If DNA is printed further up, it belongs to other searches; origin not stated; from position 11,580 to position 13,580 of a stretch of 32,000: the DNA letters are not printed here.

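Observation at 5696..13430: Putative cyanophycin / beta-aspartyl-peptide utilisation locus built around a TonB-dependent receptor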

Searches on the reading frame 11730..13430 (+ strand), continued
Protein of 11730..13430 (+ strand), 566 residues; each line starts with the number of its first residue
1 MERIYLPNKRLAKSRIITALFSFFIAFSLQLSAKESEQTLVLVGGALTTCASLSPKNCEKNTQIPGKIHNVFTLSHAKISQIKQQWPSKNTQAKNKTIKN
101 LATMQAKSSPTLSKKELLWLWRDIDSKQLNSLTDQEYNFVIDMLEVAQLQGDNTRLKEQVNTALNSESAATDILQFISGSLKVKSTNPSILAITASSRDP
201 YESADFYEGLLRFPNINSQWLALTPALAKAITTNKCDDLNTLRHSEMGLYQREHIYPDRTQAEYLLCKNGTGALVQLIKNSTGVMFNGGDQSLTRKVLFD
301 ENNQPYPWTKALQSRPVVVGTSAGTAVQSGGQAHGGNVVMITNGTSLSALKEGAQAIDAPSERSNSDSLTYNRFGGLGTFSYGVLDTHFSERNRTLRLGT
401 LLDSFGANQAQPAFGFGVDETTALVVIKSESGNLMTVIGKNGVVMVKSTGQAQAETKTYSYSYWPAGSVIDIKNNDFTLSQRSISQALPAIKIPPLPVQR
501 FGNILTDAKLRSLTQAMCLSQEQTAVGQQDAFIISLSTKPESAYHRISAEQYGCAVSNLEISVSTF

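Call 40: find_encoding_contigs(protein=P0293, flank=9000, max_places=1)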
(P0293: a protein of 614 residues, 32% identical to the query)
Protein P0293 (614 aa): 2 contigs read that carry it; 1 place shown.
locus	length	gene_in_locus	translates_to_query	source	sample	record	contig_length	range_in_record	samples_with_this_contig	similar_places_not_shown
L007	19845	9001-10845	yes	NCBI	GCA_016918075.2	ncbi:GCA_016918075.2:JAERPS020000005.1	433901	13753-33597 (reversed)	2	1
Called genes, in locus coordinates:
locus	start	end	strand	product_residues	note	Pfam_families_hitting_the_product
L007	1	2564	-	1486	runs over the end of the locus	PF00310:GATase_2, PF04898:Glu_syn_central, PF01645:Glu_synthase, PF01493:GXGXG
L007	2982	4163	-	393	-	PF01979:Amidohydro_1, PF07969:Amidohydro_3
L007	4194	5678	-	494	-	PF03606:DcuC, PF03806:ABG_transport (weak)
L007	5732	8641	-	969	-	PF07715:Plug, PF00593:TonB_dep_Rec_b-barrel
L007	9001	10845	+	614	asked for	PF03575:Peptidase_S51 (faint)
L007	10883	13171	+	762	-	PF00989:PAS, PF08448:PAS_4, PF13426:PAS_9, PF00512:HisKA, PF02518:HATPase_c, PF00072:Response_reg, PF01627:Hpt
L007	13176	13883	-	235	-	PF00072:Response_reg, PF00486:Trans_reg_C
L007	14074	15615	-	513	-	PF00672:HAMP (faint), PF02518:HATPase_c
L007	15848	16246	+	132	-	PF11697:DUF3293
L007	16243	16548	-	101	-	-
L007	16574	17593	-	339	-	PF08468:MTS_N, PF26049:RLMG_N (faint), PF05175:MTS, PF13649:Methyltransf_25 (weak)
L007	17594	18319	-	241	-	PF05175:MTS (faint), PF02390:Methyltransf_4, PF13847:Methyltransf_31, PF13649:Methyltransf_25 (weak)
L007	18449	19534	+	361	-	PF00730:HhH-GPD, PF00633:HHH (weak), PF14815:NUDIX_4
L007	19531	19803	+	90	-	PF04362:Iron_traffic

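Call 41: find_encoding_contigs(protein=P0257, flank=9000, max_places=1)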
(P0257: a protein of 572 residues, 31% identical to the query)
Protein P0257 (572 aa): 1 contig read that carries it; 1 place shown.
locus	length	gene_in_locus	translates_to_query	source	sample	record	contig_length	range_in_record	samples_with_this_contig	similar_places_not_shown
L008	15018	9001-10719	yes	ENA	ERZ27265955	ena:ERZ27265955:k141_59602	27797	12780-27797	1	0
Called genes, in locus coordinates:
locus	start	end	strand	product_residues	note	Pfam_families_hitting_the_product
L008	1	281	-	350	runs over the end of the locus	PF25919:BSH_CusB (faint), PF00364:Biotin_lipoyl (faint), PF25917:BSH_RND, PF25973:BSH_CzcB, PF25984:BSH_YknX (weak), PF25954:Beta-barrel_RND_2 (weak), PF25967:RND-MFP_C (weak), PF25989:YknX_C (weak), +1 more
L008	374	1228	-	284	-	PF00561:Abhydrolase_1, PF12146:Hydrolase_4, PF12697:Abhydrolase_6, PF00326:Peptidase_S9 (faint)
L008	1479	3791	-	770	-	PF08447:PAS_3, PF00989:PAS, PF13426:PAS_9, PF00989:PAS, PF08448:PAS_4, PF13426:PAS_9, PF24820:Diguanyl_cycl_sensor, PF00512:HisKA, +5 more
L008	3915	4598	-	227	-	PF01965:DJ-1_PfpI, PF17124:ThiJ_like (weak)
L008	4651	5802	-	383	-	PF01979:Amidohydro_1, PF07969:Amidohydro_3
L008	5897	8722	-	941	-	PF07715:Plug, PF00593:TonB_dep_Rec_b-barrel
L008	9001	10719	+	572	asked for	-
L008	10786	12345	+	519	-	PF03924:CHASE, PF00512:HisKA, PF02518:HATPase_c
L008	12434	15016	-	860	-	?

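Call 42: find_encoding_contigs(protein=P0243, flank=9000, max_places=1)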
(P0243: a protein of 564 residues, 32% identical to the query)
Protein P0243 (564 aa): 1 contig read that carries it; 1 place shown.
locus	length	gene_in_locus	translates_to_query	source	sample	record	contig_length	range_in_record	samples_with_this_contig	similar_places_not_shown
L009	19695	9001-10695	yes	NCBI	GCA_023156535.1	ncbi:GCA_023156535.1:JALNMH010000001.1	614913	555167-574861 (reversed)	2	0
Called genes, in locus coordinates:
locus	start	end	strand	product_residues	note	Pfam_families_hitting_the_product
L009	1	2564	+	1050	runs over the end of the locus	PF00873:ACR_tran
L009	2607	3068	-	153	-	PF00588:SpoU_methylase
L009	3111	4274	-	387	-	PF01979:Amidohydro_1, PF07969:Amidohydro_3 (weak)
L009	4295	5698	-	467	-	PF03606:DcuC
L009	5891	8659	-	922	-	PF07715:Plug, PF00593:TonB_dep_Rec_b-barrel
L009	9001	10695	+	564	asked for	-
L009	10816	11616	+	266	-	-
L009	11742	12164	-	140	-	PF00903:Glyoxalase, PF13669:Glyoxalase_4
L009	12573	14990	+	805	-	PF12704:MacB_PCD, PF02687:FtsX, PF12704:MacB_PCD, PF02687:FtsX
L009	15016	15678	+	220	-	PF00005:ABC_tran, PF02463:SMC_N (faint), PF13304:AAA_21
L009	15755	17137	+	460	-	PF00072:Response_reg, PF00158:Sigma54_activat, PF14532:Sigma54_activ_2, PF01078:Mg_chelatase (faint), PF00004:AAA (weak), PF07728:AAA_5, PF25601:AAA_lid_14, PF02954:HTH_8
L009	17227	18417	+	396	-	PF04303:PrpF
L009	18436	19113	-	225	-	PF03544:TonB_C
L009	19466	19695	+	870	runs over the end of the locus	PF00330:Aconitase, PF00694:Aconitase_C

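Call 43: find_encoding_contigs(protein=P0146, flank=9000, max_places=1)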
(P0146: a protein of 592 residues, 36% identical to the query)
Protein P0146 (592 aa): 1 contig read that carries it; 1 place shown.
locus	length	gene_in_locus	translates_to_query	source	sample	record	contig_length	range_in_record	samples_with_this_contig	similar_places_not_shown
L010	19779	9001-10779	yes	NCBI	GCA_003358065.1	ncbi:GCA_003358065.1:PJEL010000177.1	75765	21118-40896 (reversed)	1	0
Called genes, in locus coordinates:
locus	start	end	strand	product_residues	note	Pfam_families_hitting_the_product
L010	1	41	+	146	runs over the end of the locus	PF06146:PsiE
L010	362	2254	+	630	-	PF13489:Methyltransf_23, PF08241:Methyltransf_11, PF08242:Methyltransf_12, PF13649:Methyltransf_25, PF13847:Methyltransf_31 (weak), PF13395:HNH_4 (weak)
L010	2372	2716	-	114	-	PF01844:HNH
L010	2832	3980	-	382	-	PF07969:Amidohydro_3 (weak), PF01979:Amidohydro_1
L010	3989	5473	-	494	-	PF03606:DcuC, PF03806:ABG_transport (weak)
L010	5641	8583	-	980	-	PF07715:Plug, PF00593:TonB_dep_Rec_b-barrel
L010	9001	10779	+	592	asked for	PF03575:Peptidase_S51 (faint)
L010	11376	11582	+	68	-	-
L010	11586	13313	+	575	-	PF12228:DUF3604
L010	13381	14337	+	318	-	PF13145:Rotamase_2, PF00639:Rotamase (weak)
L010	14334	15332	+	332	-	PF13795:HupE_UreJ_2, PF04955:HupE_UreJ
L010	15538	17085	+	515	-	PF06863:DUF1254, PF06742:DUF1214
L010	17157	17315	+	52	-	-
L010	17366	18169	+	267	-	-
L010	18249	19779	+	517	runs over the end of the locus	PF01979:Amidohydro_1 (faint), PF07969:Amidohydro_3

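Call 45: search_solved_structures(query=A1, max_evalue=0.01, show_alignments=2)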
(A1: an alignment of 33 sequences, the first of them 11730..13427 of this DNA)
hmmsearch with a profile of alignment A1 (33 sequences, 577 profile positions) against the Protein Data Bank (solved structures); distinct sequences matched with E-value up to 0.01: 4.
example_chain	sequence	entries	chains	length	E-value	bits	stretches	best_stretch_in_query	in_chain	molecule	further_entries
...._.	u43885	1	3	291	6.6e-22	81.2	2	388-463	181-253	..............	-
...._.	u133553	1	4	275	1.1e-21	80.5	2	379-486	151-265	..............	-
7uqw_A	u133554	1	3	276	5.3e-21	78.2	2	388-463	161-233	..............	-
7c9b_A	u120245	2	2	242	5.3e-05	25.3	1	272-344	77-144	Alpha-aspartyl dipeptidase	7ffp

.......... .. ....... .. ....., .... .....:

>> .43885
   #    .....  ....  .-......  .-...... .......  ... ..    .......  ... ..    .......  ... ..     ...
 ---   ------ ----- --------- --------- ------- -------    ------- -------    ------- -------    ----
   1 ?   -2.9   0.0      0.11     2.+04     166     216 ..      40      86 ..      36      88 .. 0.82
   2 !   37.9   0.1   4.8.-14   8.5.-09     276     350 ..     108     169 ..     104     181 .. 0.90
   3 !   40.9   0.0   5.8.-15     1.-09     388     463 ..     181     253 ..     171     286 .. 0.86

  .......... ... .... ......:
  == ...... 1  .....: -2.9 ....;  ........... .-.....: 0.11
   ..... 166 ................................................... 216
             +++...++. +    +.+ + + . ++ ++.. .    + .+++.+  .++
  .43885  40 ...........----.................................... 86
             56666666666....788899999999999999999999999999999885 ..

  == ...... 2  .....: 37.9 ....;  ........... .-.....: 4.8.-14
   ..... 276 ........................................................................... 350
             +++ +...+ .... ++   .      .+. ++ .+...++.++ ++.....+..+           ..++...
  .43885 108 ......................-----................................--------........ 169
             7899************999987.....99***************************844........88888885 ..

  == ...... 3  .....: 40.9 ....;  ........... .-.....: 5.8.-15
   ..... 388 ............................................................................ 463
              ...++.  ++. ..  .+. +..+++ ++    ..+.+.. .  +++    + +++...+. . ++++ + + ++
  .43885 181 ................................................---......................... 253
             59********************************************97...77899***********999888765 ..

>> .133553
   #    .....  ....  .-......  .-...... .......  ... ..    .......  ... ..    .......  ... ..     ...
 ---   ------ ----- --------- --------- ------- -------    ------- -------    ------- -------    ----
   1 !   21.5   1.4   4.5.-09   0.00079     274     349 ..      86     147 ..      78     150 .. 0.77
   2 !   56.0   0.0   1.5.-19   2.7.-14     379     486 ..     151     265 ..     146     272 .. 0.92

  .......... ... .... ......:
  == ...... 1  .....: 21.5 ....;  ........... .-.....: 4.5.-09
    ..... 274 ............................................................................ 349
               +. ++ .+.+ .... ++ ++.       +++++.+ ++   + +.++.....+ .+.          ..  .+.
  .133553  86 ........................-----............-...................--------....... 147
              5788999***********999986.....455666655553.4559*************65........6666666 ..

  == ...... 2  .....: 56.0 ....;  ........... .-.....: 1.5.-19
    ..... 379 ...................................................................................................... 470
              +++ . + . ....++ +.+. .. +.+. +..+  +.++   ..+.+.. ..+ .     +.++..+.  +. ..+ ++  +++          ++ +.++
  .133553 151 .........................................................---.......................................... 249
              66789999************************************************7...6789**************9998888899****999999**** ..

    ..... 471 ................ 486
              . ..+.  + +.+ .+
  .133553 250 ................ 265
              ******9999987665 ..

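Call 47: search_protein_families(library=ncbifam, alignment_id=A2, max_evalue=0.001)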
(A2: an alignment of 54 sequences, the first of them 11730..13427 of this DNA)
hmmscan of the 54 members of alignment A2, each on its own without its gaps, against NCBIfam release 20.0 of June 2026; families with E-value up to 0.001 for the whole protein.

A. member 1, window:11730-13427:+ (566 aa): 1 family
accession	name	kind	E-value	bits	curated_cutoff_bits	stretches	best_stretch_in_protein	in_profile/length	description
TIGR02069.1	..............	equivalog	3e-20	72.7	126.6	1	183-450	24-219/250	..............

B. families by the number of members that match (of 54 scanned): 2 families
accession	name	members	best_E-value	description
TIGR02069.1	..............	54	2e-32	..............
NF003642.0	PRK05282.1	2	0.00013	dipeptidase PepE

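Call 53: predict_structure(alignment_id=A2)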
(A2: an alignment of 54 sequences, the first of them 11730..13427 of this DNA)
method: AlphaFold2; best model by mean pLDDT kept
length: 566 residues; sequences in the alignment: 54
mean_pLDDT: 90.2   pTM: 0.88
mean pLDDT of the five models: 90.2, 90.1, 89.0, 89.0, 87.5
residues with pLDDT >= 90: 419; 70-90: 112; 50-70: 26; < 50: 9
segments of 3 or more residues with pLDDT < 50: 1-3, 30-33
pLDDT, mean of each block of 10 residues (from residue 1): 49 71 62 71 92 95 93 97 97 98 95 96 96 95 97 95 95 97 97 93 96 96 96 97 94 96 98 98 95 93 95 97 89 84 92 88 82 93 86 86 79 89 95 93 91 86 95 92 88 78 84 90 92 95 85 86 93
secondary structure, 60 per line:
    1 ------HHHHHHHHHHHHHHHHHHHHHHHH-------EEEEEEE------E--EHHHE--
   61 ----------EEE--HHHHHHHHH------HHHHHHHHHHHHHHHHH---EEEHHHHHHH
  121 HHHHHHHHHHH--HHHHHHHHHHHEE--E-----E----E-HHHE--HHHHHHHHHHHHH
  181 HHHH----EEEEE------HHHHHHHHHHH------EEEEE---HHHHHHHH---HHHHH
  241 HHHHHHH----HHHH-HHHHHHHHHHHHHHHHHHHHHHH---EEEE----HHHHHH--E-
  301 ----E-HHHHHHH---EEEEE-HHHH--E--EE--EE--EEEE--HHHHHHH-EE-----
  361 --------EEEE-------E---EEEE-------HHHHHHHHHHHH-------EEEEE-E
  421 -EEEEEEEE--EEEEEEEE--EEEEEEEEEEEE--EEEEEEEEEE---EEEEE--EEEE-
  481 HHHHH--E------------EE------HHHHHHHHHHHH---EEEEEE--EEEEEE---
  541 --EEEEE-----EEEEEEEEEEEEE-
elements in order: H7-30 E38-44 E71-73 H76-84 H91-107 E111-113 H114-131 H134-144 H168-184 E189-193 H200-210 E217-221 H225-232 H236-247 H252-255 H257-279 E283-286 H291-296 H307-313 E317-321 H323-326 E340-343 H346-352 E369-372 E384-387 H395-406 E414-418 E422-429 E432-439 E442-453 E456-465 E469-473 E476-479 H481-485 H509-520 E524-529 E532-537 E543-547 E553-565

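Call 56: fold_search(model_id=the predicted structure, library=pdb)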
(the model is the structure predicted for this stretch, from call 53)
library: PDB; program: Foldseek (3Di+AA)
matches with E <= 10: 777; with E <= 0.001: 17
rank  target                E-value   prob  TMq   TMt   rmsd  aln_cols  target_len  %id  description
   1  7uqw_A                3.7e-11  1.00  0.35  0.71   5.0       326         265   18  PCC6803 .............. S132DAP covalently bound to cyanophycin dimer (released 2022-08-10)
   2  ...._B                6.2e-11  1.00  0.35  0.70   5.5       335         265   18  The Structure of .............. (released 2009-07-28)
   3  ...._C                6.2e-11  1.00  0.35  0.70   4.1       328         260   18  Pseudobacteroides cellulosolvens pseudo-CphB (released 2022-08-10)
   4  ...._B                9.2e-11  1.00  0.35  0.72   4.0       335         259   19  Pseudobacteroides cellulosolvens pseudo-CphB (released 2022-08-10)
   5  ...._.                1.3e-10  1.00  0.34  0.69   5.1       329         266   19  The Structure of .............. (released 2009-07-28)
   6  7uqw_B                1.5e-10  1.00  0.35  0.71   5.2       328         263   18  PCC6803 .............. S132DAP covalently bound to cyanophycin dimer (released 2022-08-10)
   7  7uqw_C                1.5e-10  1.00  0.33  0.67   5.0       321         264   19  PCC6803 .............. S132DAP covalently bound to cyanophycin dimer (released 2022-08-10)
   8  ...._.                7.2e-10  1.00  0.35  0.71   4.5       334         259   18  Pseudobacteroides cellulosolvens pseudo-CphB (released 2022-08-10)
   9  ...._C                1.1e-09  1.00  0.31  0.65   6.0       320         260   18  The Structure of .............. (released 2009-07-28)
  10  6nqc                  1.9e-07  1.00  0.30  0.63   5.7       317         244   16  Crystal structure of a peptidase from an acI-B1 Actinobacterium (released 2020-01-22)
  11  7c9b                  2.3e-06  1.00  0.27  0.58   6.3       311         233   11  Crystal structure of dipeptidase-E from Xenopus laevis (released 2021-06-09)
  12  7ffp                  1.1e-05  1.00  0.26  0.55   6.4       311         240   12  Crystal structure of di-peptidase-E from Xenopus laevis (released 2021-09-08)
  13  6a4r_A                1.3e-05  1.00  0.26  0.56   5.7       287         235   12  Crystal structure of aspartate bound peptidase E from Salmonella enterica (released 2018-10-24)
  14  1fy2                  2.8e-05  1.00  0.25  0.58   6.0       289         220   14  Aspartyl Dipeptidase (released 2001-01-10)
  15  6a4r_B                2.9e-05  1.00  0.26  0.57   5.3       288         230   12  Crystal structure of aspartate bound peptidase E from Salmonella enterica (released 2018-10-24)
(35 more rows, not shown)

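Call 57: list_cluster_members(proteins=[P0243, P0146, P0257, P0264, P0267, P0218, P0237])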
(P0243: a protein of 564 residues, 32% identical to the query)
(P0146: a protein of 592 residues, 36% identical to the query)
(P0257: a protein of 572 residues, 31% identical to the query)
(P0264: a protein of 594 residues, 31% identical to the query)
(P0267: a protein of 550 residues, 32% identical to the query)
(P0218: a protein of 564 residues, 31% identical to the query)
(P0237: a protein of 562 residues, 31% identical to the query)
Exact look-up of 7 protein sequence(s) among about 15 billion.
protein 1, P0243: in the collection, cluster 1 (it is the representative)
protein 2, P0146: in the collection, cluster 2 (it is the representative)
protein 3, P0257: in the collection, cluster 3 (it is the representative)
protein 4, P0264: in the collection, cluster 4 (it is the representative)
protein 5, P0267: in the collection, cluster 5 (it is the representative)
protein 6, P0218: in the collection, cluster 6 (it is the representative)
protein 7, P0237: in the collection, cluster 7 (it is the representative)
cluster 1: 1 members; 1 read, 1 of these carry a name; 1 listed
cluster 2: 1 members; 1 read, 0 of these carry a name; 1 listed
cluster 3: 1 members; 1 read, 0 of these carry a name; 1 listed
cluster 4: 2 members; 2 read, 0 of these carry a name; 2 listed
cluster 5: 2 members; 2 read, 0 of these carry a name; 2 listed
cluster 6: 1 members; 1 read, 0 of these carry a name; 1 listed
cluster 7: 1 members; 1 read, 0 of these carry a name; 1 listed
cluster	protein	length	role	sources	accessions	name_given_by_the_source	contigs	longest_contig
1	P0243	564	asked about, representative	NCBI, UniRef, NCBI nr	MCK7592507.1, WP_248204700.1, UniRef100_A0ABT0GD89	hypothetical protein [Pseudomarimonas salicorniae] | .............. n=1 Tax=Pseudomarimonas salicorniae TaxID=2933270 RepID=A0ABT0GD89_9GAMM | hypothetical protein [Lysobacter sp. CAU 1642]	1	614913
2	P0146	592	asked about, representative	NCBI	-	-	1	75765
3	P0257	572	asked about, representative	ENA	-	-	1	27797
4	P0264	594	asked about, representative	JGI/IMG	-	-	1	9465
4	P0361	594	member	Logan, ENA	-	-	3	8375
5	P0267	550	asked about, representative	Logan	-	-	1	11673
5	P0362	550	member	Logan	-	-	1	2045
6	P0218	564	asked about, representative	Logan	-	-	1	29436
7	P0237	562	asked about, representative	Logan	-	-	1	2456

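Call 59: find_encoding_contigs(protein=P0218, flank=9000, max_places=1)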
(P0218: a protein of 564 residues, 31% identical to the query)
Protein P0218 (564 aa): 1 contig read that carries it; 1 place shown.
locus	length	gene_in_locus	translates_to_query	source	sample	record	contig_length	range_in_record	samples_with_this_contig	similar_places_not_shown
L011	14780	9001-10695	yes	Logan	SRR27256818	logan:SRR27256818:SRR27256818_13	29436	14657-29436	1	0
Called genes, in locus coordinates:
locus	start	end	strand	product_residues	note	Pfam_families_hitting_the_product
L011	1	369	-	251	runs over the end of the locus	PF00175:NAD_binding_1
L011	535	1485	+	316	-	PF00561:Abhydrolase_1, PF12146:Hydrolase_4, PF12697:Abhydrolase_6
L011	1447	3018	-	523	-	PF00989:PAS, PF08447:PAS_3, PF13426:PAS_9, PF00015:MCPsignal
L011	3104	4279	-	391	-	PF01979:Amidohydro_1, PF07969:Amidohydro_3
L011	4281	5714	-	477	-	PF03606:DcuC, PF03806:ABG_transport (weak)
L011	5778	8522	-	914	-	PF07715:Plug, PF00593:TonB_dep_Rec_b-barrel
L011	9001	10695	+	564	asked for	PF03575:Peptidase_S51 (faint)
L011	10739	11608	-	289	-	PF00126:HTH_1, PF03466:LysR_substrate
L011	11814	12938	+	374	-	PF08240:ADH_N, PF00107:ADH_zinc_N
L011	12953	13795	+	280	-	PF00756:Esterase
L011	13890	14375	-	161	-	PF04461:YajQ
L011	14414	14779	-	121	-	?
